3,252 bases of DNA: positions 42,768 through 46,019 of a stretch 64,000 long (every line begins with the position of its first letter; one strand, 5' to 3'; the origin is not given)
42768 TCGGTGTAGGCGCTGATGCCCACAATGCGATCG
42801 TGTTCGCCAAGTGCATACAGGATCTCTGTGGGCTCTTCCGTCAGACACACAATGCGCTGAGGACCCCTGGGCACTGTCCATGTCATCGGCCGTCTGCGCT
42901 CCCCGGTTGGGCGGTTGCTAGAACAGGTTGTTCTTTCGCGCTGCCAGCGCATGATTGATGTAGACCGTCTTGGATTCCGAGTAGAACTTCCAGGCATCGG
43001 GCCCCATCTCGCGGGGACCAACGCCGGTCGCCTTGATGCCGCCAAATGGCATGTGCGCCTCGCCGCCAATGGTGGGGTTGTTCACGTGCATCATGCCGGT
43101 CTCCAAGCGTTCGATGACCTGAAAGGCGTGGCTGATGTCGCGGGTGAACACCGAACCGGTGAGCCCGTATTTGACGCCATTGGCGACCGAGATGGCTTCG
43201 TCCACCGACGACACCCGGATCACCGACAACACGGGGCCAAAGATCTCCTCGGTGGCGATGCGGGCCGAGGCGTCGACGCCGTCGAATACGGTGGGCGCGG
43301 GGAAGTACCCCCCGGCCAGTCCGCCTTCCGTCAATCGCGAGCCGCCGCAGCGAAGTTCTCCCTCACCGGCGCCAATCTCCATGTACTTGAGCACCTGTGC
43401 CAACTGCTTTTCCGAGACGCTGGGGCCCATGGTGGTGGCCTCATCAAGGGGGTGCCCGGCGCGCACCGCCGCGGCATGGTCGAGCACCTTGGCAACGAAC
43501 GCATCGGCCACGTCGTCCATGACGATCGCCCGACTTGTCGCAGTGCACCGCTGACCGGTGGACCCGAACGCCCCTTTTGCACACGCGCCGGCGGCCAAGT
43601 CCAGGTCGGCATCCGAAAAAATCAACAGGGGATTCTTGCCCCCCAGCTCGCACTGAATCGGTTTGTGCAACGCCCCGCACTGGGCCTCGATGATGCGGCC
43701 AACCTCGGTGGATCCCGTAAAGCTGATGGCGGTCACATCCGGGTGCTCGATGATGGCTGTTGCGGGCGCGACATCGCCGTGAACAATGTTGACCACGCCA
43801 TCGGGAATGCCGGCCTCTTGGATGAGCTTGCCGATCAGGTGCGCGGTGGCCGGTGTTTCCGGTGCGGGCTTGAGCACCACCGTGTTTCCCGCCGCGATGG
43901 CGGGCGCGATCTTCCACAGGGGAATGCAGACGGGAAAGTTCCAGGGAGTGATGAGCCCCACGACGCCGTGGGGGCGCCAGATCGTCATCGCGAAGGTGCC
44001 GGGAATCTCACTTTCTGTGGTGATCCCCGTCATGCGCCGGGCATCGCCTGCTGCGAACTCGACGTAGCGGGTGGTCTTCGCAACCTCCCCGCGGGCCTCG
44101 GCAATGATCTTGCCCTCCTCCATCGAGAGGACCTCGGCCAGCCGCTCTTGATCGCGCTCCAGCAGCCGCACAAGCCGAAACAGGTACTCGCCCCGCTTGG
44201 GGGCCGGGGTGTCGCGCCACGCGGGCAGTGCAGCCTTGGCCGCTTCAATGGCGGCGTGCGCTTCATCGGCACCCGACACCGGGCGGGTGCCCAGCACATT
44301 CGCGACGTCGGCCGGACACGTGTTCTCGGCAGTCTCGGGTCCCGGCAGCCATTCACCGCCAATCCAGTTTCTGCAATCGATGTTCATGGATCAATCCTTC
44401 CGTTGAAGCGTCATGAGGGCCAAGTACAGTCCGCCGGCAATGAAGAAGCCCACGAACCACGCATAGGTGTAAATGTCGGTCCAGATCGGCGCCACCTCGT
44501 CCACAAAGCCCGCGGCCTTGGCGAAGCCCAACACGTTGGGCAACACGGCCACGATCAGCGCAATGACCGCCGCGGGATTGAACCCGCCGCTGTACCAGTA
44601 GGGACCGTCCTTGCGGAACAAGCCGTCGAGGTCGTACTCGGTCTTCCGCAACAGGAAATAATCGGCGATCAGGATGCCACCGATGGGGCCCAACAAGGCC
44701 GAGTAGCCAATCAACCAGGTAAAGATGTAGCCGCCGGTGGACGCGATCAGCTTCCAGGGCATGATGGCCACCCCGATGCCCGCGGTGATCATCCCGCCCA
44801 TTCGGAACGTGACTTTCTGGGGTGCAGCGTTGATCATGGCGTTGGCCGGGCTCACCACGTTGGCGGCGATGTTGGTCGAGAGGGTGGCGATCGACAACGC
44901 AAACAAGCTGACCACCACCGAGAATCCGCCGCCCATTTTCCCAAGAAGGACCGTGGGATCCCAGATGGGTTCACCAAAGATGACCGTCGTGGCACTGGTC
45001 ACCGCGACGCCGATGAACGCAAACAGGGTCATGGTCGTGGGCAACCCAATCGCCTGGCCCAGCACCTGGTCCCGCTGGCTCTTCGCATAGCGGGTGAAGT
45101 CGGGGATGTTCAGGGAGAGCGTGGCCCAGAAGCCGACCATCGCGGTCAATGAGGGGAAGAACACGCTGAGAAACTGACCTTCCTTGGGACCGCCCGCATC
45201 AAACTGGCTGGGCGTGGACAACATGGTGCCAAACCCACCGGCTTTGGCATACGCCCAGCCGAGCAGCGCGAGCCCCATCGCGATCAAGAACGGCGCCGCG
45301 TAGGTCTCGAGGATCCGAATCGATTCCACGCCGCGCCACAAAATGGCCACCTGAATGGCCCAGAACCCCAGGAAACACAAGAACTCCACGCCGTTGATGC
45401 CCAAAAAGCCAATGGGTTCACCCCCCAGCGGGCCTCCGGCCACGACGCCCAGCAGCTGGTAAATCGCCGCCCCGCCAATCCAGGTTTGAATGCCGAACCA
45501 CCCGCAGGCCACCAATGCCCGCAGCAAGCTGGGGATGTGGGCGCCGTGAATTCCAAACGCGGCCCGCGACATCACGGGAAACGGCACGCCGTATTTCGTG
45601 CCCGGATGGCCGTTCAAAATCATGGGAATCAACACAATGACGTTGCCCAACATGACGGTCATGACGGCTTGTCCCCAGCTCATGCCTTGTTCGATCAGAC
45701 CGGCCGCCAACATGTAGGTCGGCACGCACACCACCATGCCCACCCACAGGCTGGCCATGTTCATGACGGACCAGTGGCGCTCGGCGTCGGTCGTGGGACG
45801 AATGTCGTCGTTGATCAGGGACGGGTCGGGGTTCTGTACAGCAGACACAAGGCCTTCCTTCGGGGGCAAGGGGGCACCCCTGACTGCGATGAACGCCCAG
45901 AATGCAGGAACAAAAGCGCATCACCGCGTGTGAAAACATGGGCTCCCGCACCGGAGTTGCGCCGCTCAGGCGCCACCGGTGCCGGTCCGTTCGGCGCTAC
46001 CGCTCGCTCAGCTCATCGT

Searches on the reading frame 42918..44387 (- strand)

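Call 67: search_protein_families(library=pfam, proteins=[window:42918-44387:-], max_evalue=0.001)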
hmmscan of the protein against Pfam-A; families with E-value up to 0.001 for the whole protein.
window:42918-44387:- (489 aa): 1 family
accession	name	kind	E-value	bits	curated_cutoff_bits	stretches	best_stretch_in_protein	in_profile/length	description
PF00171.27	Aldedh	-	1.3e-162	542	23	1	18-475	7-461/461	Aldehyde dehydrogenase family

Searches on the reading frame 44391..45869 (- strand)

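Call 67: search_protein_families(library=pfam, proteins=[window:44391-45869:-], max_evalue=0.001)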
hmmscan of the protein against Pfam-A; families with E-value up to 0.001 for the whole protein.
window:44391-45869:- (492 aa): 1 family
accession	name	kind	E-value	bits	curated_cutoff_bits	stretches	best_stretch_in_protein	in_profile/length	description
PF02133.21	Transp_cyt_pur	-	5.4e-126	421.4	23.5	1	25-474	1-440/440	Permease for cytosine/purines, uracil, thiamine, allantoin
